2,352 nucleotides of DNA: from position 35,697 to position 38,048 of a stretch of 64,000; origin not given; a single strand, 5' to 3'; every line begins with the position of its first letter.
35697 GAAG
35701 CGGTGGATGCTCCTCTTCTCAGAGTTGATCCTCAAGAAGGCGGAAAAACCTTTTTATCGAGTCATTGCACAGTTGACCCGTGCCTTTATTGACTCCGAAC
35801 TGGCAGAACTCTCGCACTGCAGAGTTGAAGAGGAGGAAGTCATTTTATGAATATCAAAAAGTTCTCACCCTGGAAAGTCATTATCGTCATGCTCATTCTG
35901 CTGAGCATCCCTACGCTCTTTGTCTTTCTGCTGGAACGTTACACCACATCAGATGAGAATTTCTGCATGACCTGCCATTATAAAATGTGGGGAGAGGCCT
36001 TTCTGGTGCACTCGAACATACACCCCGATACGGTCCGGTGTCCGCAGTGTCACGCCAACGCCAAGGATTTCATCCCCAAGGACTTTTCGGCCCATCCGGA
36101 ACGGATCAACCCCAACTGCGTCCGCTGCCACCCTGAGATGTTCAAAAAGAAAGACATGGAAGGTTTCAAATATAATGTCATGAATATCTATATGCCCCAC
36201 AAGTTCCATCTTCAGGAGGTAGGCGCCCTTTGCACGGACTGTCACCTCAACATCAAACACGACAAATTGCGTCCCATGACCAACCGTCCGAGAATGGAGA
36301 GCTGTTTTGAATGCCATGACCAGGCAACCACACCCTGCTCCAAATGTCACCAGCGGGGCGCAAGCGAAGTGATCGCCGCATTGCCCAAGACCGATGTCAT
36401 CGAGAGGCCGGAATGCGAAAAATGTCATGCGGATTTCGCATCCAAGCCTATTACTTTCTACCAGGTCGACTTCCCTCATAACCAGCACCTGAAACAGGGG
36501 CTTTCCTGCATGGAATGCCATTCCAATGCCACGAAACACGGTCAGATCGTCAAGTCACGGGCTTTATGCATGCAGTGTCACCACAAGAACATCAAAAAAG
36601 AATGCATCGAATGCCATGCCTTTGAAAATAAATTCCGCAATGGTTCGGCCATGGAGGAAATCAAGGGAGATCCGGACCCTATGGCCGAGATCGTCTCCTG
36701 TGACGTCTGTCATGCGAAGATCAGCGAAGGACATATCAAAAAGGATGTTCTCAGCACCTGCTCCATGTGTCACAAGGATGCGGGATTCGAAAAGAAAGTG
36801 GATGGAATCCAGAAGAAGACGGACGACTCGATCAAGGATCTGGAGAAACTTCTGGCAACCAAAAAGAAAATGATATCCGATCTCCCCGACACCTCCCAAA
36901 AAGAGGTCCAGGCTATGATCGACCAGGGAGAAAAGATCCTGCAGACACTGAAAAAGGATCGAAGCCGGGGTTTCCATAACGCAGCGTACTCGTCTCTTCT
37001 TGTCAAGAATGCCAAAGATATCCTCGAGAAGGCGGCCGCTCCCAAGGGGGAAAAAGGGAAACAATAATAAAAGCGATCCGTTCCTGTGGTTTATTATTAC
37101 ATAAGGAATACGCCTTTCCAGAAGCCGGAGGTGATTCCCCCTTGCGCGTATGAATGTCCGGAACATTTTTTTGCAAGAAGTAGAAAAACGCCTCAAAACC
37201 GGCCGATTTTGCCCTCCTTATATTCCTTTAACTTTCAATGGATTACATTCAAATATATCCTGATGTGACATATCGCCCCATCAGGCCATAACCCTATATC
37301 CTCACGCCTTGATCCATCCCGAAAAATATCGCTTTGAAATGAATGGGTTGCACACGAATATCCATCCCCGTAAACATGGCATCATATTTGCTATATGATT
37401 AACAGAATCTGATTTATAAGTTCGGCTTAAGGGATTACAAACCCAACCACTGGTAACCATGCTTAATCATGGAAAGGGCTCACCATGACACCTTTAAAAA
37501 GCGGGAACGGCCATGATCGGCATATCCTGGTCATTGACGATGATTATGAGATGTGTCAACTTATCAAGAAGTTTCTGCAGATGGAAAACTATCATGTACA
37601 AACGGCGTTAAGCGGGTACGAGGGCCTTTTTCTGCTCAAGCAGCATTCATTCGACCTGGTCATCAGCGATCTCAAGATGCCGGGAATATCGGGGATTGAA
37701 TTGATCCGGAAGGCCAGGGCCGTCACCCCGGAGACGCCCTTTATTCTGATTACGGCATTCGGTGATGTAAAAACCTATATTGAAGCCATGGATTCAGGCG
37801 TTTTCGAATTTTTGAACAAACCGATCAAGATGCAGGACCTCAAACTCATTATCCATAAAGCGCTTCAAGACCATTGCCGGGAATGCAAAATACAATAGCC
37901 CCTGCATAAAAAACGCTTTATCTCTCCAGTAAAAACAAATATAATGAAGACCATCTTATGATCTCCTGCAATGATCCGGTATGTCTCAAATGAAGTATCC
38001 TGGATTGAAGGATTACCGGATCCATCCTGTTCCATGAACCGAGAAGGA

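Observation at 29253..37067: Molybdopterin oxidoreductase in FeS/NrfD/catalytic order with TorD chaperone, bracketed by two large NapC/NirT-type multihaem cytochromes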

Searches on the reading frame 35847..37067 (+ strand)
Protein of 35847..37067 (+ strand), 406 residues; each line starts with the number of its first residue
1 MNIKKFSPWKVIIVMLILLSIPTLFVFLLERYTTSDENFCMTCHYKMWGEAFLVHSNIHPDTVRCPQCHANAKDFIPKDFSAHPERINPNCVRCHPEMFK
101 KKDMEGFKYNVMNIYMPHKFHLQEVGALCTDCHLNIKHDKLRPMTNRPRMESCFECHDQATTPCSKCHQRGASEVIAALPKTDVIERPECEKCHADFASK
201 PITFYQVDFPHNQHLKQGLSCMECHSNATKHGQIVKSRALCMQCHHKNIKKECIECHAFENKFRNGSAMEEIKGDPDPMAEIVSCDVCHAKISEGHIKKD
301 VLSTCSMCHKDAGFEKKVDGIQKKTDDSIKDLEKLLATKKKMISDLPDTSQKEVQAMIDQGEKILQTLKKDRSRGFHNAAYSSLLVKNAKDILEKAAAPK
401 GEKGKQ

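Call 3: search_protein_families(library=pfam, proteins=[window:35847-37067:+], max_evalue=0.01)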
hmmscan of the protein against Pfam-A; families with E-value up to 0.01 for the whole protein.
window:35847-37067:+ (406 aa): 6 families
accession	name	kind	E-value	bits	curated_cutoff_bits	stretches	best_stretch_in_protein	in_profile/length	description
PF14522.11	Cytochrome_C7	-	1.3e-16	60.6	24.8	2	116-194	3-66/67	Cytochrome c7 and related cytochrome c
PF14537.11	Cytochrom_c3_2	-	9.7e-13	48.8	25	2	157-246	2-79/79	Cytochrome c3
PF02085.21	Cytochrom_CIII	-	4.1e-09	37.1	22.9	0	38-103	31-90/101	Class III cytochrome C family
PF09699.15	Paired_CXXCH_1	-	2.6e-07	30.6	20.6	0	129-160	9-39/41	Doubled CXXCH motif (Paired_CXXCH_1)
PF13435.11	Cytochrome_C554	-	1e-06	30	20.8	0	36-69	47-83/84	Cytochrome c554 and c-prime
PF03264.19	Cytochrom_NNT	-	0.00091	19.4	24.1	1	10-72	9-75/174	NapC/NirT cytochrome c family, N-terminal region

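Call 4: search_protein_families(library=ncbifam, proteins=[window:35847-37067:+], max_evalue=0.01)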
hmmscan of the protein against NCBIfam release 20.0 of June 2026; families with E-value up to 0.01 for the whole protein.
window:35847-37067:+ (406 aa): 6 families
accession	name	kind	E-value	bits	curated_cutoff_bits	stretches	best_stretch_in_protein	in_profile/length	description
TIGR03508.1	decahem_SO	subfamily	5.9e-08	32.5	192.2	1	35-159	115-250/258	DmsE family decaheme c-type cytochrome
TIGR03153.1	cytochr_NrfH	equivalog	1.8e-07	31.3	134.2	1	12-78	3-67/138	cytochrome c nitrite reductase small subunit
NF041028.1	decahem_GSU2203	exception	5e-07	29.2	325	1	34-97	145-209/317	GSU2203 family decaheme c-type cytochrome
NF008659.0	PRK11659.1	equivalog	7.6e-05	22.5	184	0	245-297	41-90/188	cytochrome c nitrite reductase pentaheme subunit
NF045713.1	CxxCH_16_HmcA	equivalog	0.00028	19.6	400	0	34-105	171-243/541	sulfate respiration complex hexadecaheme cytochrome HmcA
NF045722.1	c3_cytochr_TmcA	equivalog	0.0081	16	114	0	258-317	35-95/125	acidic tetraheme cytochrome c3 TmcA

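Call 46: search_solved_structures(query=window:35847-37067:+, max_evalue=0.01, show_alignments=2)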
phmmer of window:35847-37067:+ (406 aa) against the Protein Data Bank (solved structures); distinct sequences matched with E-value up to 0.01: 5.
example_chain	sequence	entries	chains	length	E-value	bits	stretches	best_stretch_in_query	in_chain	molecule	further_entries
8k9e_A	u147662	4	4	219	0.00031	22.8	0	115-246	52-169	Cytochrome c7-like domain-containing protein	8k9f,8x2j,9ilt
2j7a_C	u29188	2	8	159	0.0044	19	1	31-148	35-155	CYTOCHROME C QUINOL DEHYDROGENASE NRFH | NAPC/NIRT CYTOCHROME C FAMILY PROTEIN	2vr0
6lod_A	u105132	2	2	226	0.0057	18.6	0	207-262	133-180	MULTIHEME_CYTC domain-containing protein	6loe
2cor_A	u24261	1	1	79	0.0069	18.4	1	188-247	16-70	PINCH protein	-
8bcx_A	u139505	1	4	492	0.0097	17.9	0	208-260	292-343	Nitrite reductase (cytochrome; ammonia-forming)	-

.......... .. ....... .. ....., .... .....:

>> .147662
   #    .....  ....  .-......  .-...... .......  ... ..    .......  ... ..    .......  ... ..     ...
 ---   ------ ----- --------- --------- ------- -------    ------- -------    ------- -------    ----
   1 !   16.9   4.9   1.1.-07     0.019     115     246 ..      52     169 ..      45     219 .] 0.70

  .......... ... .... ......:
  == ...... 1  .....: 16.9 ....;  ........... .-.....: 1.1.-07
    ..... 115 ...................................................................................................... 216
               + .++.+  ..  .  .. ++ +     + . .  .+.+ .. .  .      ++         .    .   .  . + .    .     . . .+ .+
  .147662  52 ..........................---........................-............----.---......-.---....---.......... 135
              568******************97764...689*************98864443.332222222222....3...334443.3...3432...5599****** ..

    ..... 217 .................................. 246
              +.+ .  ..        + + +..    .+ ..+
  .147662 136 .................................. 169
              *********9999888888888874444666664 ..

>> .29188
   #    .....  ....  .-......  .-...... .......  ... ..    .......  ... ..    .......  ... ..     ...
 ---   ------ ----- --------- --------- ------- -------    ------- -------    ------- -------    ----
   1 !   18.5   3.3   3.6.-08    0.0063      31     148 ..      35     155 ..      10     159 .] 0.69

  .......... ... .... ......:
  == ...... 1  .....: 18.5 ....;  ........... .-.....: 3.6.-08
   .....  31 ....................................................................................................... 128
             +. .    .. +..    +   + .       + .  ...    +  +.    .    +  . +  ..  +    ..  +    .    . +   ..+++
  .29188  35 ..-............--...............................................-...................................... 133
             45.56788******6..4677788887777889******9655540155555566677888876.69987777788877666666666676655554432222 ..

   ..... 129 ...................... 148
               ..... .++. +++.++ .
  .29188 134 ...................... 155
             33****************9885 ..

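Call 67: find_homologous_proteins(query=window:35847-37067:+, max_evalue=0.00001)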
Query window:35847-37067:+ (406 aa): 39 proteins with E <= 0.00001 among 1434 candidates.
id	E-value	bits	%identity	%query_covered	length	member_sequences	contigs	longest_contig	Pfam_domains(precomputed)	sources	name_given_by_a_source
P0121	1.5e-238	809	84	100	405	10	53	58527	PF14537.12,PF14522.12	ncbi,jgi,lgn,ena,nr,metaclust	ncbi:MAG: hypothetical protein COT35_06435 [Nitrospirae bacterium CG08_land_8_20_14_0_20_52_24]|nr:M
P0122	2.5e-186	637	65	99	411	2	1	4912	PF14537.12,PF14522.12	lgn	-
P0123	5.4e-186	636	65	100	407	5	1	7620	PF14537.12,PF14522.12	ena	-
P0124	6.2e-182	623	66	99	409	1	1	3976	PF09699.16,PF14537.12,PF22678.2,PF14522.12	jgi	jgi:hypothetical protein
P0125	4.3e-180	617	64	98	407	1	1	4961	PF14537.12,PF02085.22,PF14522.12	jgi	jgi:hypothetical protein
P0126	6.8e-178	610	65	98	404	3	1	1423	PF09699.16,PF14537.12,PF03264.20,PF14522.12,PF22113.2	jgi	-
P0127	2.0e-177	608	62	97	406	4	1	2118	PF14537.12,PF14522.12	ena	-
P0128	2.5e-177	608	63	98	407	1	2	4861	PF09699.16,PF14537.12,PF14522.12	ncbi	-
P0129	4.1e-172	591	60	98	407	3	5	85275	PF14537.12,PF14522.12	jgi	jgi:hypothetical protein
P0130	1.8e-170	585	59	98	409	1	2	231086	PF14537.12,PF14522.12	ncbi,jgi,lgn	-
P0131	2.7e-164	565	58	97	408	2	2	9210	PF09699.16,PF14537.12,PF14522.12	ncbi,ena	-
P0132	1.3e-137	477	53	98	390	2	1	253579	PF14537.12,PF14522.12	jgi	jgi:hypothetical protein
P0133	6.3e-127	442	49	94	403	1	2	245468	PF14537.12,PF02085.22,PF14522.12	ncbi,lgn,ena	-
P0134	3.8e-117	410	45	97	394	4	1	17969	PF14537.12,PF13435.12,PF14522.12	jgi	jgi:hypothetical protein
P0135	6.7e-117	409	45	98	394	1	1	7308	PF14537.12,PF13435.12,PF14522.12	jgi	jgi:hypothetical protein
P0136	2.5e-116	407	46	97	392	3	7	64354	PF14537.12,PF13435.12,PF14522.12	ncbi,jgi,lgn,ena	ncbi:MAG TPA: multiheme c-type cytochrome [bacterium]|jgi:hypothetical protein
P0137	1.4e-115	404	46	97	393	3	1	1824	PF14537.12,PF13435.12,PF14522.12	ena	-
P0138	3.2e-115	403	45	97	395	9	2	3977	PF14537.12,PF13435.12,PF14522.12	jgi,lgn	-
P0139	3.1e-114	400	47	94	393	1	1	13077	PF14537.12,PF03264.20,PF14522.12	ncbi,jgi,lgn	-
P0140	7.2e-113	395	45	98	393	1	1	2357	PF14537.12,PF13435.12,PF14522.12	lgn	-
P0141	3.6e-90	321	41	94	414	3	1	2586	PF14537.12,PF14522.12,PF22113.2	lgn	-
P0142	2.6e-76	275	43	73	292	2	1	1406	PF14537.12,PF14522.12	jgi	jgi:hypothetical protein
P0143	3.3e-40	156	43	47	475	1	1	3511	PF09699.16,PF14537.12,PF03264.20,PF13442.12,PF00034.27,PF14522.12,PF22113.2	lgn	-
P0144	7.2e-40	155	45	41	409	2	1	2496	PF09699.16,PF14537.12,PF13442.12,PF00034.27,PF14522.12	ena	-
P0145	1.6e-37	147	42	42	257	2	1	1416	PF14537.12,PF03264.20,PF14522.12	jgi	jgi:nitrate/TMAO reductase-like tetraheme cytochrome c subunit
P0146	2.5e-36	143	40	46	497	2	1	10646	PF09699.16,PF14537.12,PF13442.12,PF00034.27,PF14522.12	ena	-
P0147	2.7e-35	140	39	43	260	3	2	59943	PF09699.16,PF14537.12,PF14522.12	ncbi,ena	-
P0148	3.5e-35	140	41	44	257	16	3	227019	PF14537.12,PF03264.20,PF14522.12,PF22113.2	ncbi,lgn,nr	ncbi:MAG: cytochrome c3 family protein [Actinobacteria bacterium]|nr:cytochrome c3 family protein [A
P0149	4.8e-34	136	32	61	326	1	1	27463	PF09699.16,PF14537.12,PF03264.20,PF02085.22,PF14522.12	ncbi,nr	ncbi:MAG: NapC/NirT family cytochrome c [Chloroflexi bacterium]|nr:NapC/NirT family cytochrome c [Ch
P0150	9.0e-34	135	38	48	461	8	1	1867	PF09699.16,PF14537.12,PF03264.20,PF13442.12,PF00034.27,PF14522.12,PF22113.2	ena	-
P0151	5.0e-33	133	38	48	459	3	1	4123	PF09699.16,PF14537.12,PF13442.12,PF00034.27,PF14522.12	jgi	-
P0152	5.3e-33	132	38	48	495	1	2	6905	PF09699.16,PF14537.12,PF13442.12,PF00034.27,PF14522.12,PF22113.2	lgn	-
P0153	7.0e-33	132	38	48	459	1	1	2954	PF09699.16,PF14537.12,PF13435.12,PF03264.20,PF13442.12,PF00034.27,PF14522.12,PF22113.2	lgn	-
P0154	1.0e-32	132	40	50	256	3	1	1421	PF09699.16,PF14537.12,PF03264.20,PF10643.15,PF14522.12,PF22113.2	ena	-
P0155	1.7e-32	131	38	49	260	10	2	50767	PF09699.16,PF14537.12,PF03264.20,PF14522.12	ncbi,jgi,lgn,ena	ncbi:MAG: hypothetical protein ACYCXE_07575 [Thermoleophilia bacterium]|jgi:hypothetical protein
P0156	6.0e-32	129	38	48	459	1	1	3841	PF09699.16,PF14537.12,PF13442.12,PF00034.27,PF14522.12,PF22113.2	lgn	-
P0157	6.6e-32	129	42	41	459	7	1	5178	PF09699.16,PF14537.12,PF03264.20,PF13442.12,PF00034.27,PF14522.12,PF22113.2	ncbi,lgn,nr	ncbi:MAG: c-type cytochrome [Dehalococcoidia bacterium]|nr:c-type cytochrome [Dehalococcoidia bacter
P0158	1.3e-30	125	37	46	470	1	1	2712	PF09699.16,PF14537.12,PF03264.20,PF13442.12,PF00034.27,PF14522.12,PF22113.2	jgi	jgi:mono/diheme cytochrome c family protein/nitrate/TMAO reductase-like tetraheme cytochrome c subun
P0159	5.2e-22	96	26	55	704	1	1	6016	PF14537.12,PF03264.20,PF02085.22,PF14522.12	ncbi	-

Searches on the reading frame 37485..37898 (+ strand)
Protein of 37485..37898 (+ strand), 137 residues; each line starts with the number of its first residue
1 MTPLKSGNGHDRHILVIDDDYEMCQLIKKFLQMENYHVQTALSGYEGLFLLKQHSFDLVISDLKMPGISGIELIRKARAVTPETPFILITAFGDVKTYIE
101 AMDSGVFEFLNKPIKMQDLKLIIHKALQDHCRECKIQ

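Call 64: search_protein_families(library=pfam, proteins=[window:37485-37898:+], max_evalue=0.01)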
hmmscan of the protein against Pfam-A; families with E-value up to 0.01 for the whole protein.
window:37485-37898:+ (137 aa): 1 family
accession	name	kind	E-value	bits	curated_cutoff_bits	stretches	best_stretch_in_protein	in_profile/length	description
PF00072.30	Response_reg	-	5.4e-29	101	30.2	1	14-123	1-110/111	Response regulator receiver domain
